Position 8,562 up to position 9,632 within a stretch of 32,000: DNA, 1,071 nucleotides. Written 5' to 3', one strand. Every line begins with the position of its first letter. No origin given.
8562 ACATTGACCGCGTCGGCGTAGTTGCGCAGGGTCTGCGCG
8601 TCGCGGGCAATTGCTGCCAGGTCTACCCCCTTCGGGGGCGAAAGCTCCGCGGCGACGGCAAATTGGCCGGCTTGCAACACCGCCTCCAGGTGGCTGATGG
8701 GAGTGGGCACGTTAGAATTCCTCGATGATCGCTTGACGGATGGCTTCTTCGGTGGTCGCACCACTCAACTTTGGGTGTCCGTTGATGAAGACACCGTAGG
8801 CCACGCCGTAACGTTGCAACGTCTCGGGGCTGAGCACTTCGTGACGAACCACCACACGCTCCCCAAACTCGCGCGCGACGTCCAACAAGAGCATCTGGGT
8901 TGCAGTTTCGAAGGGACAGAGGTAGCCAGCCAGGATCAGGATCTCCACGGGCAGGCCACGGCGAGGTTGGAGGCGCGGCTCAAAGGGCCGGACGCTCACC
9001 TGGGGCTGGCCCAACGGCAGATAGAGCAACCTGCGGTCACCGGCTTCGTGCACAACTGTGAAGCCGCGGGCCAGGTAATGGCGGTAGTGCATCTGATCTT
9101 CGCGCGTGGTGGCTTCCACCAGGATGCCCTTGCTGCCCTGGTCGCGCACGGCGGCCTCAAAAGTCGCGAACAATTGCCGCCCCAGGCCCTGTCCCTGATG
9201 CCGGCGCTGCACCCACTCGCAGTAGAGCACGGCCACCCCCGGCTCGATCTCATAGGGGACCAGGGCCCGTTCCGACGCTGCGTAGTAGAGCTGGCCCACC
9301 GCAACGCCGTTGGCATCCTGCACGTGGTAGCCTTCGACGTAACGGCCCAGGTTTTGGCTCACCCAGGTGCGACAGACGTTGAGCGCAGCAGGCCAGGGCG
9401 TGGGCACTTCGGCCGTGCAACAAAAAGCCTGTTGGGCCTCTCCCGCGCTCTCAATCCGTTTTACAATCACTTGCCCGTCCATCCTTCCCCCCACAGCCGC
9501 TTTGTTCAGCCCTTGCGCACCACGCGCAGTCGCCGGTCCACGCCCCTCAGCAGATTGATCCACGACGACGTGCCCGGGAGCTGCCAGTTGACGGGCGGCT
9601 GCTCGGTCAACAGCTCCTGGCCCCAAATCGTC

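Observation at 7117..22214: Composite, partly duplicated MetFV-Hdr-MvhD supercluster: a possibly new architecture for electron-bifurcating methylene-THF reduction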

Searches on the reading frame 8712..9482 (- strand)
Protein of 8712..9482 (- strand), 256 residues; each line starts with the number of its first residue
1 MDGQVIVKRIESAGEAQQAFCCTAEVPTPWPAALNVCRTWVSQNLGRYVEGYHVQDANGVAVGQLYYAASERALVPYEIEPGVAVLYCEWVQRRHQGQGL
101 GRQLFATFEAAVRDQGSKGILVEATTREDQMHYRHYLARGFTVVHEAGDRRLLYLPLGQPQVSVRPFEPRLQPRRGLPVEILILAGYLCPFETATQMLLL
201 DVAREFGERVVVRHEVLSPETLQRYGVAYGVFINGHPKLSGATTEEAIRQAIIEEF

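Call 4: search_protein_families(library=pfam, proteins=[window:8712-9482:-], max_evalue=0.01)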
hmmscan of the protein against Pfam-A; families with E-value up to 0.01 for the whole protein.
window:8712-9482:- (256 aa): 4 families
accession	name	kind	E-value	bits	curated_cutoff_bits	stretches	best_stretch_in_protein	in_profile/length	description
PF00583.31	Acetyltransf_1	-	5.9e-06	27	20.7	1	51-141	34-116/116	Acetyltransferase (GNAT) family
PF13508.13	Acetyltransf_7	-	0.00034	21.4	27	1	88-142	33-83/84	Acetyltransferase (GNAT) domain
PF13673.13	Acetyltransf_10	-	0.00098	19.5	23.6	1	91-145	59-111/128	Acetyltransferase (GNAT) domain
PF14542.12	Acetyltransf_CG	-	0.0039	17.7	30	1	71-118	11-59/80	GCN5-related N-acetyl-transferase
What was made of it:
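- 8712..9482 (-): Module 3: GNAT plus thioredoxin-fold protein (256 aa), a rare family with four invariant Cys (C22, C37, C88, C189). Pfam GNAT (call 4).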

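Call 51: find_homologous_proteins(query=window:8712-9482:-, max_evalue=0.00001)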
Query window:8712-9482:- (256 aa): 274 proteins with E <= 0.00001 among 1110 candidates; the best 120 are listed.
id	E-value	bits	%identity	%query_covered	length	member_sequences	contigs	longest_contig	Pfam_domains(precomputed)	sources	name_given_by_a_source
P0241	5.3e-169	578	100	100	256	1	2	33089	PF00583.32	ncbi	-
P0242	6.7e-168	575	99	100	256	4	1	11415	PF00583.32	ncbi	-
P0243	3.2e-144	497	83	100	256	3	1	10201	-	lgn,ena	-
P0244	1.2e-143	495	84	100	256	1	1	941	-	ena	-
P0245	2.0e-143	495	84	100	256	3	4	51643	PF00583.32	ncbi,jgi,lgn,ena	-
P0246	2.0e-141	488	83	100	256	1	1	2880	PF00583.32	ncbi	-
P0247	2.1e-141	488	83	100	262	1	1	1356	PF00583.32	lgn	-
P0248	5.3e-140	483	83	100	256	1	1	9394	-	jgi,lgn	jgi:GNAT superfamily N-acetyltransferase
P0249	8.7e-140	483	83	100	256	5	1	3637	-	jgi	-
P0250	1.0e-139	482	83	100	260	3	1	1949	-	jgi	jgi:GNAT superfamily N-acetyltransferase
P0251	9.1e-139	479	81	100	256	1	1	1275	PF00583.32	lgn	-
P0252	2.2e-138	478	82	100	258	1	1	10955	PF00583.32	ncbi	-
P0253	1.6e-137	475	80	100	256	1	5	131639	PF00583.32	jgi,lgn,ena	jgi:GNAT superfamily N-acetyltransferase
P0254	5.1e-133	460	77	100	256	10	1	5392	-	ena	-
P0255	7.1e-127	440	73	100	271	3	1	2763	-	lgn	-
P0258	5.6e-123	428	72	100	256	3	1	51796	PF00583.32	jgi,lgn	jgi:GNAT superfamily N-acetyltransferase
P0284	7.0e-117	408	70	100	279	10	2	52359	PF00583.32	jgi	jgi:ribosomal protein S18 acetylase RimI-like enzyme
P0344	1.8e-96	341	58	99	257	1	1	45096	PF00583.32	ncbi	-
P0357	6.0e-95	336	57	100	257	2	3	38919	-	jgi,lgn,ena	-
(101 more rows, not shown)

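Call 55: search_protein_families(library=ncbifam, proteins=[window:8712-9482:-], max_evalue=0.00001)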
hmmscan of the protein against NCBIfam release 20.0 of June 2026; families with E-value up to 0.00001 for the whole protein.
window:8712-9482:- (256 aa): 0 families

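Call 56: predict_structure(alignment_id=A3)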
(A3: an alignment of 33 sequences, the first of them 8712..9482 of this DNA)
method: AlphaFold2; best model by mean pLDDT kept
length: 256 residues; sequences in the alignment: 33
mean_pLDDT: 90.9   pTM: 0.88
mean pLDDT of the five models: 90.9, 90.6, 89.9, 88.4, 88.4
residues with pLDDT >= 90: 179; 70-90: 68; 50-70: 8; < 50: 1
segments of 3 or more residues with pLDDT < 50: none
pLDDT, mean of each block of 10 residues (from residue 1): 79 87 69 89 94 92 94 96 95 88 96 98 87 91 94 97 95 90 88 91 95 94 93 91 90 93
secondary structure, 60 per line:
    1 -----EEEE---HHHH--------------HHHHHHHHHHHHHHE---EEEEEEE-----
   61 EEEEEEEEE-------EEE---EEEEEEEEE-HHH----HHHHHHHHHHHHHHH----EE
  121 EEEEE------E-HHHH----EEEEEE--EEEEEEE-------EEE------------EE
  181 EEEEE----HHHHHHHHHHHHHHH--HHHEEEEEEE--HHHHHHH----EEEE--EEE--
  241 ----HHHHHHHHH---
elements in order: E6-9 H13-16 H31-44 E49-55 E61-69 E77-79 E83-91 H100-114 E119-125 H134-137 E142-147 E150-156 E164-166 E179-185 H190-204 E210-216 H219-225 E230-233 E236-238 H245-253
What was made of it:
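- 8712..9482 (-): AlphaFold pLDDT 90.9 (call 56).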

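Call 59: fold_search(model_id=the predicted structure, library=pdb)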
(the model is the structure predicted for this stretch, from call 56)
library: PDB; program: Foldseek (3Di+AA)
matches with E <= 10: 1511; with E <= 0.001: 539
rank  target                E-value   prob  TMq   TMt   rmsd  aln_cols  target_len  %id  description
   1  2r7h_A                2.6e-08  1.00  0.46  0.72   3.8       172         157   19  CRYSTAL STRUCTURE OF A putative acetyltransferase of the GNAT family (DDE_3044) FROM DESULFOVIBRIO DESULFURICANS SUBSP (released 2007-09-25)
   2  2r7h_B                3.8e-08  1.00  0.47  0.72   3.9       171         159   20  CRYSTAL STRUCTURE OF A putative acetyltransferase of the GNAT family (DDE_3044) FROM DESULFOVIBRIO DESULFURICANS SUBSP (released 2007-09-25)
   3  3lod                  1.6e-07  1.00  0.42  0.70   4.6       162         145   18  The crystal structure of the putative acyl-CoA N-acyltransferase from Klebsiella pneumoniae subsp.pneumoniae MGH 78578 (released 2010-03-16)
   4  7ypu_E                4.3e-07  1.00  0.37  0.54   6.9       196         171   17  OrfE-CoA-glycylthricin complex (released 2023-05-31)
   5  8osp_A                5.9e-07  1.00  0.45  0.63   5.7       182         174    9  GCN5-related N-Acetyltransferase from Lactobacillus curiae (released 2023-07-05)
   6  6nbw_N                6.6e-07  1.00  0.46  0.68   4.2       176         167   12  Ternary Complex of Beta/Gamma-Actin with Profilin and AnCoA-NAA80 (released 2020-01-29)
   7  7ypu_A                6.6e-07  1.00  0.32  0.49   5.0       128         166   20  OrfE-CoA-glycylthricin complex (released 2023-05-31)
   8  1tiq_A                6.6e-07  1.00  0.44  0.63   6.6       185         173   12  Crystal Structure of an Acetyltransferase (PaiA) in complex with CoA and DTT from Bacillus subtilis, Northeast Structu (released 2004-07-13)
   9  7byy_C                7.5e-07  1.00  0.42  0.59   4.4       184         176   17  Crystal structure of bacterial toxin (released 2020-06-03)
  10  7ypv_A                7.9e-07  1.00  0.32  0.46   5.1       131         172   21  Crystal structure of OrE-ST-F (released 2023-05-31)
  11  6gtq_B                1.1e-06  1.00  0.43  0.67   3.4       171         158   19  Structure of the AtaT Y144F mutant toxin bound to the C-terminus of the antitoxin AtaR (released 2019-03-06)
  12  4e2a_A                1.1e-06  1.00  0.46  0.65   4.9       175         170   17  Crystal Structure of the Putative acetyltransferase from Streptococcus mutans (released 2013-03-13)
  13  9cr5_A                1.2e-06  1.00  0.41  0.59   5.8       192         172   16  Crystal structure of GNAT superfamily acetyltransferase PA2271 from Pseudomonas aeruginosa (released 2025-05-28)
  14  7byy_A                1.3e-06  1.00  0.42  0.57   4.4       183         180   17  Crystal structure of bacterial toxin (released 2020-06-03)
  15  4e2a_B                1.4e-06  1.00  0.46  0.65   4.9       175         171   17  Crystal Structure of the Putative acetyltransferase from Streptococcus mutans (released 2013-03-13)
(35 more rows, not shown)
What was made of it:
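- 8712..9482 (-): Foldseek GNAT hits (call 59).
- On GNAT acetyltransferase: Foldseek hits with probability 1.00 to GNAT structures (call 59).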

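Call 67: find_encoding_contigs(protein=P0258, flank=10000, max_places=1)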
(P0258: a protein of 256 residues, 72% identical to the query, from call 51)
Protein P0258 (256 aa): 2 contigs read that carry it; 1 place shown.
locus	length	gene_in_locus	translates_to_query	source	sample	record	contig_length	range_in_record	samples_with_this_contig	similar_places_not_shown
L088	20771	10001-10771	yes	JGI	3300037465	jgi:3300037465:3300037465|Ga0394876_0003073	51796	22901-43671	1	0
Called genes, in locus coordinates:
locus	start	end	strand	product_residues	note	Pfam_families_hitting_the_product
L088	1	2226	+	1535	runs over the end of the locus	PF00890:FAD_binding_2 (weak), PF12831:FAD_oxidored, PF14691:Fer4_20, PF07992:Pyr_redox_2, PF00070:Pyr_redox, PF12831:FAD_oxidored, PF13450:NAD_binding_8, PF12838:Fer4_7, +22 more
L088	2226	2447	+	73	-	PF02662:FlpD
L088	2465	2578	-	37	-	-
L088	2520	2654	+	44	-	PF02662:FlpD (weak)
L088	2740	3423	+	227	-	PF12225:DUF5981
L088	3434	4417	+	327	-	PF02219:MTHFR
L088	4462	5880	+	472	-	PF25323:6TM_PilS (weak), PF00512:HisKA, PF02518:HATPase_c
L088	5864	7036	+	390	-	PF00027:cNMP_binding, PF00512:HisKA, PF02518:HATPase_c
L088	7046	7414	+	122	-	PF00072:Response_reg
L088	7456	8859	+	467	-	PF13187:Fer4_9, PF13183:Fer4_8, PF13237:Fer4_10 (faint), PF13534:Fer4_17, PF02754:CCG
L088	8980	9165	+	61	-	-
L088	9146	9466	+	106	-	PF01381:HTH_3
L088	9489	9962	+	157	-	PF12225:DUF5981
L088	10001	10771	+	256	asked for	PF00583:Acetyltransf_1 (weak)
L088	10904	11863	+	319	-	PF02219:MTHFR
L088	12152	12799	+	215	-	PF00571:CBS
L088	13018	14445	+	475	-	PF00701:DHDPS, PF08714:Fae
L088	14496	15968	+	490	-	PF00701:DHDPS, PF08714:Fae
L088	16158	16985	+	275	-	PF01261:AP_endonuc_2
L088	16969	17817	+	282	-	PF01144:CoA_trans (weak)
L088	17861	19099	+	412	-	PF00155:Aminotran_1_2, PF12897:Asp_aminotransf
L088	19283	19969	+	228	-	PF00300:His_Phos_1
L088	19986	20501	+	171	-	PF11290:DUF3090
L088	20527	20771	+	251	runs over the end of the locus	-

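Call 68: find_encoding_contigs(protein=P0344, flank=10000, max_places=1)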
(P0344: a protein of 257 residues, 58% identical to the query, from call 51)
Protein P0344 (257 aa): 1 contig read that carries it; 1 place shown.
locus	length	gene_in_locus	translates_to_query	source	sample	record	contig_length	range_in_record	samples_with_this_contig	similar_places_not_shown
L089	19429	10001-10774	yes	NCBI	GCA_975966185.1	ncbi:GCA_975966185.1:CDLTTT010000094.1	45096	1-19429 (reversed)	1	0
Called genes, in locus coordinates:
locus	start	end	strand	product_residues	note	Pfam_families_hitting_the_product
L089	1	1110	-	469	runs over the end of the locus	PF13458:Peripla_BP_6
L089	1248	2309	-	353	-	PF02653:BPD_transp_2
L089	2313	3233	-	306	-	PF02653:BPD_transp_2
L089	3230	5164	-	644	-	PF00501:AMP-binding, PF23562:AMP-binding_C_3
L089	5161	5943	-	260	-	PF00005:ABC_tran, PF12399:BCA_ABC_TP_C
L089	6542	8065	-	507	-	PF00282:Pyridoxal_deC, PF00266:Aminotran_5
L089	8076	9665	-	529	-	PF00370:FGGY_N, PF02782:FGGY_C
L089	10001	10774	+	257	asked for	PF00583:Acetyltransf_1 (weak)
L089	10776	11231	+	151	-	PF12225:DUF5981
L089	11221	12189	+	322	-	PF02219:MTHFR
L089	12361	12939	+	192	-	PF01330:RuvA_N, PF14520:HHH_5, PF07499:RuvA_C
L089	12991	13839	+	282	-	PF03807:F420_oxidored, PF14748:P5CR_dimer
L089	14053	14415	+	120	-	PF04430:DUF498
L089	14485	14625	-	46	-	-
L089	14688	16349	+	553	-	PF02874:ATP-synt_ab_N, PF00006:ATP-synt_ab, PF00306:ATP-synt_ab_C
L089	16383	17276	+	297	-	PF00231:ATP-synt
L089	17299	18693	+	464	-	PF02874:ATP-synt_ab_N, PF00006:ATP-synt_ab, PF22919:ATP-synt_VA_C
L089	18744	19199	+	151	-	PF02823:ATP-synt_DE_N, PF00401:ATP-synt_DE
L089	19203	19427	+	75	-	?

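Call 69: find_encoding_contigs(protein=P0284, flank=10000, max_places=1)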
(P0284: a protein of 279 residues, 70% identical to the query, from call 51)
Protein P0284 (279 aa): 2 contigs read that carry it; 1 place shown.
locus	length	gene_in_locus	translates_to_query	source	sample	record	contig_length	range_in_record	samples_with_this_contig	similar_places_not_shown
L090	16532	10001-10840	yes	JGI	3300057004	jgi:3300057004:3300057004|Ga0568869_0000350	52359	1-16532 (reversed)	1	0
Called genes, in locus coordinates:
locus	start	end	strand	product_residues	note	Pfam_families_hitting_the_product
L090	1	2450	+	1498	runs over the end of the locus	PF12831:FAD_oxidored (weak), PF00037:Fer4 (weak), PF12797:Fer4_2 (weak), PF14691:Fer4_20, PF07992:Pyr_redox_2, PF00070:Pyr_redox, PF07992:Pyr_redox_2, PF13450:NAD_binding_8, +19 more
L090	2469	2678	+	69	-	PF02662:FlpD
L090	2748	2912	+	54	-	PF02662:FlpD (weak)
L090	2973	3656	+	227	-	PF12225:DUF5981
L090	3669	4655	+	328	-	PF02219:MTHFR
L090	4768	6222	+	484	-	PF00512:HisKA, PF02518:HATPase_c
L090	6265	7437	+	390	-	PF00027:cNMP_binding, PF00512:HisKA, PF02518:HATPase_c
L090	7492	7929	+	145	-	PF00072:Response_reg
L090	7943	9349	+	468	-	PF13183:Fer4_8, PF13187:Fer4_9 (weak), PF13534:Fer4_17, PF02754:CCG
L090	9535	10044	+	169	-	PF12225:DUF5981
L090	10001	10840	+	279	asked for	PF00583:Acetyltransf_1 (weak)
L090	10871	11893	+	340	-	PF02219:MTHFR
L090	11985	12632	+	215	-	PF00571:CBS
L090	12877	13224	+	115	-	PF01042:Ribonuc_L-PSP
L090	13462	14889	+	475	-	PF00701:DHDPS, PF08714:Fae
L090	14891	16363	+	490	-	PF00701:DHDPS, PF08714:Fae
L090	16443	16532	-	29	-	?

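Call 70: find_encoding_contigs(protein=P0357, flank=10000, max_places=1)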
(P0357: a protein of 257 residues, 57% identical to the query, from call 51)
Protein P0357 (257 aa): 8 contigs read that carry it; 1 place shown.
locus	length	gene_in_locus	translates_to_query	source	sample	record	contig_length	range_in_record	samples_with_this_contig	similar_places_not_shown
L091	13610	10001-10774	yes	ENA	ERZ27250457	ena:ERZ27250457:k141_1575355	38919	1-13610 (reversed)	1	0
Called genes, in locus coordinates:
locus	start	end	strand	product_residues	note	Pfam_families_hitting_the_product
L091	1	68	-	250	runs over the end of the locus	PF06750:A24_N_bact (faint), PF01478:Peptidase_A24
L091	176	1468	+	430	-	PF00275:EPSP_synthase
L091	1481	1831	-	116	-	PF00085:Thioredoxin, PF14595:Thioredoxin_9 (weak), PF00578:AhpC-TSA (weak), PF13098:Thioredoxin_2, PF08534:Redoxin (faint), PF13905:Thioredoxin_8 (faint)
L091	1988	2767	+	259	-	PF02616:SMC_ScpA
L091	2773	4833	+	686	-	PF03190:Thioredox_DsbH, PF13899:Thioredoxin_7, PF13098:Thioredoxin_2 (weak)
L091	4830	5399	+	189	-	PF00929:RNase_T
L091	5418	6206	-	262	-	PF03372:Exo_endo_phos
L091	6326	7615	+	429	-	PF13393:tRNA-synt_His, PF00587:tRNA-synt_2b, PF03129:HGTP_anticodon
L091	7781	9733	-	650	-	PF20434:BD-FAE, PF00326:Peptidase_S9, PF01738:DLH (weak)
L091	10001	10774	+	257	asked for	-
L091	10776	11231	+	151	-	PF12225:DUF5981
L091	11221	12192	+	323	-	PF02219:MTHFR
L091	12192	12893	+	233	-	PF07796:DUF1638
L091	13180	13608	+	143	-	?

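Call 80: search_protein_representatives(alignment_id=A3)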
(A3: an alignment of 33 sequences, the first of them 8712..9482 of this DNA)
Query: 33 sequences, 257 profile positions. Proteins with E-value up to 0.001 (for the whole library): 208; up to 1e-10: 68; up to 1e-30: 19. The best 150 are listed.
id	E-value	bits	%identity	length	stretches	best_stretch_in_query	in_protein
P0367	3.0e-102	357.7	-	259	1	1-257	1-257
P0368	1.0e-86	306.8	-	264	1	5-254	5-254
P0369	1.2e-79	283.6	-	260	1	7-255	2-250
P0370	4.1e-75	268.7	-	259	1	2-255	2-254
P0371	4.6e-75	268.6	-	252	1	7-257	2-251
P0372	1.1e-63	231.3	-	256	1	8-257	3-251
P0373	1.7e-62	227.4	-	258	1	7-257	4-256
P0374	3.1e-60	220.0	-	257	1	13-252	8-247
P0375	4.1e-60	219.6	-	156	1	117-257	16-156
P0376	6.3e-51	189.5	-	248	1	1-127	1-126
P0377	7.5e-49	182.7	-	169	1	144-257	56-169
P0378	6.2e-46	173.1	-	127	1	135-257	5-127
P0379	2.0e-43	164.9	-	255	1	13-256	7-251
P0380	9.1e-43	162.8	-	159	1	103-257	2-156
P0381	3.7e-38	147.6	-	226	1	99-256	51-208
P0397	1.5e-20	89.9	-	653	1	56-255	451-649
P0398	1.1e-19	87.2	-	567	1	6-197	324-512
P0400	5.0e-19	85.0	-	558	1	8-161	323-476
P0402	3.1e-18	82.4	-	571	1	7-196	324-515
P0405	4.8e-17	78.5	-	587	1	54-207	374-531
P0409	7.5e-16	74.5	-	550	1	17-210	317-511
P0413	6.5e-14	68.2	-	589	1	11-163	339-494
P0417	2.6e-13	66.2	-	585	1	19-219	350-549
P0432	3.1e-11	59.4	-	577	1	14-214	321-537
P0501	2.4e-06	43.4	-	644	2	149-215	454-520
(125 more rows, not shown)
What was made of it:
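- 8712..9482 (-): 208 representatives among 1.84 billion proteins (call 80).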

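Call 81: search_protein_families(library=pfam, proteins=[P0397, P0398, P0400, P0402, P0405, P0409, P0413, P0417, P0432, P0501], max_evalue=0.001)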
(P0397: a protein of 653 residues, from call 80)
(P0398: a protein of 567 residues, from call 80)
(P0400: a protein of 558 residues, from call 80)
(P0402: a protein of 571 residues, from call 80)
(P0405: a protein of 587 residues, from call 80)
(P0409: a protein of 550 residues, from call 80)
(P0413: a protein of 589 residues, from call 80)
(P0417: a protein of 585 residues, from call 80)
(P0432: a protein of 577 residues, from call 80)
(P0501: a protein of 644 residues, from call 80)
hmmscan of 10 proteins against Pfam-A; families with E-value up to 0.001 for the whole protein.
P0397 (653 aa): 4 families
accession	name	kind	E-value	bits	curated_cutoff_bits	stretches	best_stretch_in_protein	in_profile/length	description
PF00208.27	ELFV_dehydrog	-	2.7e-35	122.7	23.4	1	159-315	10-171/241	Glutamate/Leucine/Phenylalanine/Valine dehydrogenase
PF02812.23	ELFV_dehydrog_N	-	1e-16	61.3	25.3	1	12-111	17-120/129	Glu/Leu/Phe/Val dehydrogenase, dimerisation domain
PF13508.13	Acetyltransf_7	-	2.2e-06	28.4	27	1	450-537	8-84/84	Acetyltransferase (GNAT) domain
PF00583.31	Acetyltransf_1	-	5.3e-06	27.1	20.7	1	443-514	33-93/116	Acetyltransferase (GNAT) family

P0398 (567 aa): 1 family
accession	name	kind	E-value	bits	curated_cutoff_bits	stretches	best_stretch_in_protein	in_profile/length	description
PF00583.31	Acetyltransf_1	-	3.1e-07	31.1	20.7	1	364-444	31-102/116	Acetyltransferase (GNAT) family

P0400 (558 aa): 2 families
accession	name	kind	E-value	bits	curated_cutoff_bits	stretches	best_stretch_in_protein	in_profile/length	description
PF00583.31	Acetyltransf_1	-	2.6e-05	24.9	20.7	1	374-435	45-95/116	Acetyltransferase (GNAT) family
PF13508.13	Acetyltransf_7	-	0.0005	20.8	27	0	405-458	34-83/84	Acetyltransferase (GNAT) domain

P0402 (571 aa): 1 family
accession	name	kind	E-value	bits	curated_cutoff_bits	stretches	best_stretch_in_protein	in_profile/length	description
PF13673.13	Acetyltransf_10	-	6.5e-05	23.4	23.6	1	409-478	58-126/128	Acetyltransferase (GNAT) domain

P0405 (587 aa): 3 families
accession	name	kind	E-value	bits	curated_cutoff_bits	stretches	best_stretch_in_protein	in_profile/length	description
PF00583.31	Acetyltransf_1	-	8.3e-07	29.7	20.7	1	372-466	34-116/116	Acetyltransferase (GNAT) family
PF13508.13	Acetyltransf_7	-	1.7e-05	25.5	27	1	386-468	5-84/84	Acetyltransferase (GNAT) domain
PF13673.13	Acetyltransf_10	-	0.0004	20.8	23.6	1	405-482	52-123/128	Acetyltransferase (GNAT) domain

P0409 (550 aa): 1 family
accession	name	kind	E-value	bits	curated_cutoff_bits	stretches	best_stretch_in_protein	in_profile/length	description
PF00583.31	Acetyltransf_1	-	3.1e-05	24.7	20.7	1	352-422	34-95/116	Acetyltransferase (GNAT) family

P0413 (589 aa): 1 family
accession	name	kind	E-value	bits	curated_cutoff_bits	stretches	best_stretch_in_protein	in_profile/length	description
PF00583.31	Acetyltransf_1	-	1.5e-05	25.7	20.7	1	380-454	34-98/116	Acetyltransferase (GNAT) family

P0417 (585 aa): 1 family
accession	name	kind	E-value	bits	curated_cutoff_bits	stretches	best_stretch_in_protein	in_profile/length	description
PF00583.31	Acetyltransf_1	-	0.00019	22.1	20.7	1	387-459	38-102/116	Acetyltransferase (GNAT) family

P0432 (577 aa): 0 families

P0501 (644 aa): 9 families
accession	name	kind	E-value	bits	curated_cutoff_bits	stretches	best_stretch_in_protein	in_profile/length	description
PF13462.12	Thioredoxin_4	-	7.1e-62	208.9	23.2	3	475-634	5-164/165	Thioredoxin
PF01323.26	DSBA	-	3.3e-51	174.2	25.6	4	55-199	2-190/191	DSBA-like thioredoxin domain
PF13098.12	Thioredoxin_2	-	1.9e-20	73.6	27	1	486-617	8-85/104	Thioredoxin-like domain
PF13192.12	Thioredoxin_3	-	1.3e-08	35.2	24.8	0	161-185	36-59/76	Thioredoxin domain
PF00462.30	Glutaredoxin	-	7.5e-05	23.3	22.9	0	488-507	2-21/60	Glutaredoxin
PF13905.12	Thioredoxin_8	-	0.00025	21.7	27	0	487-513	5-31/94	Thioredoxin-like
PF24440.1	DUF7559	-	0.00036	21.2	27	0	56-70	31-45/52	Family of unknown function (DUF7559)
PF13728.12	TraF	-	0.00061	20.1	23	0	487-513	133-159/224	F plasmid transfer operon protein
PF13743.12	Thioredoxin_5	-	0.00072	19.8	27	0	351-411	101-163/186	Thioredoxin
